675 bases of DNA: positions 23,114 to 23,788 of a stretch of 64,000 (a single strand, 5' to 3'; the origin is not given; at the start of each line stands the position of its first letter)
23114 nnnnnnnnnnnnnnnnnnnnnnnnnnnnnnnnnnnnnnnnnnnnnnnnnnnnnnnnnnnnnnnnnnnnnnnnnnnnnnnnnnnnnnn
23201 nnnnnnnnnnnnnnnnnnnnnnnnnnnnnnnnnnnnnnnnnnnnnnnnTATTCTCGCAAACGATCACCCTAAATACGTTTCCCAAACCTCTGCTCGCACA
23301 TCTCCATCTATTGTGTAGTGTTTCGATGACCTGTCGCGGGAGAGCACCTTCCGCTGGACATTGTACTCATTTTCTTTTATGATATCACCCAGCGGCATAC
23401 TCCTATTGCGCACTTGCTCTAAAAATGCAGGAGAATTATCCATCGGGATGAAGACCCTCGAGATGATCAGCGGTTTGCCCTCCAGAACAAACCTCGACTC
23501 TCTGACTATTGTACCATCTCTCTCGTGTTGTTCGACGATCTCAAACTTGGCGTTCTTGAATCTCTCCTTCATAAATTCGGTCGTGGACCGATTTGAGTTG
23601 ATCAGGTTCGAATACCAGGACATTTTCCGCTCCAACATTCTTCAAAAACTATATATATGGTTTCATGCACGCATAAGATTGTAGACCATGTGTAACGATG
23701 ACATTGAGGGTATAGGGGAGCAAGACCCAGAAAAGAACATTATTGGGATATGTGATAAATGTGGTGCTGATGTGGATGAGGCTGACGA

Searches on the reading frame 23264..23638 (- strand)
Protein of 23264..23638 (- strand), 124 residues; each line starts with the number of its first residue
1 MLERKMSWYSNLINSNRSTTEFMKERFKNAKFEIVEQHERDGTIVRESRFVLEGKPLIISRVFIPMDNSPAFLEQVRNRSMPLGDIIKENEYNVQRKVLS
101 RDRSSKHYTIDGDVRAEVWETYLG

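Call 57: find_encoding_contigs(protein=window:23264-23638:-, flank=3000, max_places=5)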
Protein window:23264-23638:- (124 aa): no gene with exactly this product is on record in the collection.

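Call 59: find_encoding_contigs(protein=window:23264-23623:-, flank=3000, max_places=5)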
Protein window:23264-23623:- (119 aa): 1 contig read that carries it; 1 place shown.
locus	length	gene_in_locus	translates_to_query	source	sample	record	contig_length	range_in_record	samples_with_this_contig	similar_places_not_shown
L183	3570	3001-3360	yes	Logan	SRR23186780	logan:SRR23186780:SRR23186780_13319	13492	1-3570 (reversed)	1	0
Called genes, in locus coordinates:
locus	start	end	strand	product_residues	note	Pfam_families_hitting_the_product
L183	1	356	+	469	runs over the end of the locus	PF02310:B12-binding, PF04055:Radical_SAM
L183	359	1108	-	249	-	-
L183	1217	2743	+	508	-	PF02885:Glycos_trans_3N, PF00591:Glycos_transf_3, PF07831:PYNP_C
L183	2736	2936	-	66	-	PF05191:ADK_lid (faint), PF13240:Zn_Ribbon_1 (faint)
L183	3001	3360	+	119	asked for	-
